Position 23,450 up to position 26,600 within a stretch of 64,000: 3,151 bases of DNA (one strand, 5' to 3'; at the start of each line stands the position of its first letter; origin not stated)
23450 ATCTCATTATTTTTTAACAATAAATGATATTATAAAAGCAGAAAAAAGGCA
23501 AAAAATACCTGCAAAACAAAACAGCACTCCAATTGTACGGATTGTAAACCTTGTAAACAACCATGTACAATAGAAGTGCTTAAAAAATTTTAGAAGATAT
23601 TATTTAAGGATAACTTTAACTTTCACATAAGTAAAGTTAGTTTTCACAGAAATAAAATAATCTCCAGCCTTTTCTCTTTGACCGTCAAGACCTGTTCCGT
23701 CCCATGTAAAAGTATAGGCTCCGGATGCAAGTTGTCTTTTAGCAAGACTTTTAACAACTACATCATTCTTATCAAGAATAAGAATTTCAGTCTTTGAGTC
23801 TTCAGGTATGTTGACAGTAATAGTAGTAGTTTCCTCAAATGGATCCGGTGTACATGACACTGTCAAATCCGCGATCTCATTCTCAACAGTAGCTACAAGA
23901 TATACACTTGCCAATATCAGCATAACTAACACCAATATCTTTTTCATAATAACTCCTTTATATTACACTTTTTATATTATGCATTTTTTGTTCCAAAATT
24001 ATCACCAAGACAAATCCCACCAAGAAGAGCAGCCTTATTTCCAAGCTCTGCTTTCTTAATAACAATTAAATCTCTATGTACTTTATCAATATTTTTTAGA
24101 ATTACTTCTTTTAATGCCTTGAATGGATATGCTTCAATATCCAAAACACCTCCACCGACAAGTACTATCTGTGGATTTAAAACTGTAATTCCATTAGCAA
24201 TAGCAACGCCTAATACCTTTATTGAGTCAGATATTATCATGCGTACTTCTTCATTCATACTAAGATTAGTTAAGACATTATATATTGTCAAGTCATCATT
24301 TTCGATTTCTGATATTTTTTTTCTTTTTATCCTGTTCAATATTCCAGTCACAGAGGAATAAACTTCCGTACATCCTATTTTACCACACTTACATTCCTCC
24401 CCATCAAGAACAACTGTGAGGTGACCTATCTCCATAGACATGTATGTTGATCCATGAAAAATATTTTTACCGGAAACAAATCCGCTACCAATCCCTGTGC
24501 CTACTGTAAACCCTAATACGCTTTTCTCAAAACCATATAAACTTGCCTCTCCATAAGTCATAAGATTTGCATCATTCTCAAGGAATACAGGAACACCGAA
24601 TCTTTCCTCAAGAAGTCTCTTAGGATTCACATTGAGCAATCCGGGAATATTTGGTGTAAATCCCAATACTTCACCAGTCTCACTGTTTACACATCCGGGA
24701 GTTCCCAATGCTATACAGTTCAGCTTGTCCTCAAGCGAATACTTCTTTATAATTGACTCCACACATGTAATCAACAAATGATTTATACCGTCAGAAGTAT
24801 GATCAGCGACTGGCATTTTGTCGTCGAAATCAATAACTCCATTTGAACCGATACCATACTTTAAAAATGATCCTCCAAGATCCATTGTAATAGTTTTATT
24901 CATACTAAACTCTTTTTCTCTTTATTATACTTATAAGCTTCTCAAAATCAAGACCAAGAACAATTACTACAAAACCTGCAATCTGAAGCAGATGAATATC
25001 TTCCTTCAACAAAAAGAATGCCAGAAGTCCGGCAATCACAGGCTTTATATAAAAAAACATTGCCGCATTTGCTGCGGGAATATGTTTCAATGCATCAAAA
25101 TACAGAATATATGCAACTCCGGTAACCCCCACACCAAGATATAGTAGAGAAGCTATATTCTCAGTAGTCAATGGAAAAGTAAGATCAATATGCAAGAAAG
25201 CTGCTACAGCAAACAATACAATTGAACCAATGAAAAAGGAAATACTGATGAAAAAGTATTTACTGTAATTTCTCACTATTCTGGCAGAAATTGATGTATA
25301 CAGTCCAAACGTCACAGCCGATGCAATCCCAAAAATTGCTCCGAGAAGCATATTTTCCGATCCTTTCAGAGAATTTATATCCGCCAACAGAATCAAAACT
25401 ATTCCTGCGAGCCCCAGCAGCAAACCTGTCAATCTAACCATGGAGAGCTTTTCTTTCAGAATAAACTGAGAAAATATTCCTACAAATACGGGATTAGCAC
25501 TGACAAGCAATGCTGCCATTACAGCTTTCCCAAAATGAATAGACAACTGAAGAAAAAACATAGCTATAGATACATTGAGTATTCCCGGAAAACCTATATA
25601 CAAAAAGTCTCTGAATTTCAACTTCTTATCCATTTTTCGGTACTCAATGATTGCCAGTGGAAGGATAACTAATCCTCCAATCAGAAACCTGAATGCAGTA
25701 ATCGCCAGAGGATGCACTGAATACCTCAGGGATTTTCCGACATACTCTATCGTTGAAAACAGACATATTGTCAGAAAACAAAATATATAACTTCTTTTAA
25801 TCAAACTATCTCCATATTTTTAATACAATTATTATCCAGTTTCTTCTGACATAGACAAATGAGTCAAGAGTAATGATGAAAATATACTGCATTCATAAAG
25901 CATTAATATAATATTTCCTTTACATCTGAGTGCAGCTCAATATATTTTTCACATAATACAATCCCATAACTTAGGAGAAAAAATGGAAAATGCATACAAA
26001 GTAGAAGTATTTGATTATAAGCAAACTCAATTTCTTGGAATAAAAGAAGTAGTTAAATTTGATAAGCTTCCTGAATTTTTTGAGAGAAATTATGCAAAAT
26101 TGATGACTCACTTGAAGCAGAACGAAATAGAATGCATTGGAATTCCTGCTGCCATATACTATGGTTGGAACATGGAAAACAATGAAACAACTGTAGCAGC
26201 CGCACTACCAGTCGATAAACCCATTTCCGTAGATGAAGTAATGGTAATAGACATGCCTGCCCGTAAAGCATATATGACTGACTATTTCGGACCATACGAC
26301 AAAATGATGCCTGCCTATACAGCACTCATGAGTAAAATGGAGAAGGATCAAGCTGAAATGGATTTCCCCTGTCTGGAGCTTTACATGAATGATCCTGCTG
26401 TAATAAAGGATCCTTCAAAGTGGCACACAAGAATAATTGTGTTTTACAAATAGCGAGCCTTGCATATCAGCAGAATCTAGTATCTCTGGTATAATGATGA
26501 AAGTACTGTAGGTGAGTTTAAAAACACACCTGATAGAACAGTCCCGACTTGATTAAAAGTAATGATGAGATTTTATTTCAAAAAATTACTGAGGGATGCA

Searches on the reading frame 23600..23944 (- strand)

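Call 69: search_protein_families(library=pfam, proteins=[window:23600-23944:-], max_evalue=0.0001)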
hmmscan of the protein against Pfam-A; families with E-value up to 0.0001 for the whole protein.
window:23600-23944:- (114 aa): 1 family
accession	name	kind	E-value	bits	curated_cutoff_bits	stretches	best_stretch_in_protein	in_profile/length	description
PF13860.13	FlgD_ig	-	6.1e-12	45.8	27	1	38-102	8-75/79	FlgD Ig-like domain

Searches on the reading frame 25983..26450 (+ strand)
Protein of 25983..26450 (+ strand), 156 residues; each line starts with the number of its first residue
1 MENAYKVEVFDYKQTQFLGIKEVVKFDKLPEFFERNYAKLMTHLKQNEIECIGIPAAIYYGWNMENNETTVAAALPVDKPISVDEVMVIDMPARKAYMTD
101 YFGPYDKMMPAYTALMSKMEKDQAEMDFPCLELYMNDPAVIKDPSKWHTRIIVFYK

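Call 69: search_protein_families(library=pfam, proteins=[window:25983-26450:+], max_evalue=0.0001)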
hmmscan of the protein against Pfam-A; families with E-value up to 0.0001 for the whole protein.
window:25983-26450:+ (156 aa): 1 family
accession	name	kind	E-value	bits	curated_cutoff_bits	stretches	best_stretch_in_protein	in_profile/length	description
PF06445.20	GyrI-like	-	4.8e-10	40.3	26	1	8-153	4-152/155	GyrI-like small molecule binding domain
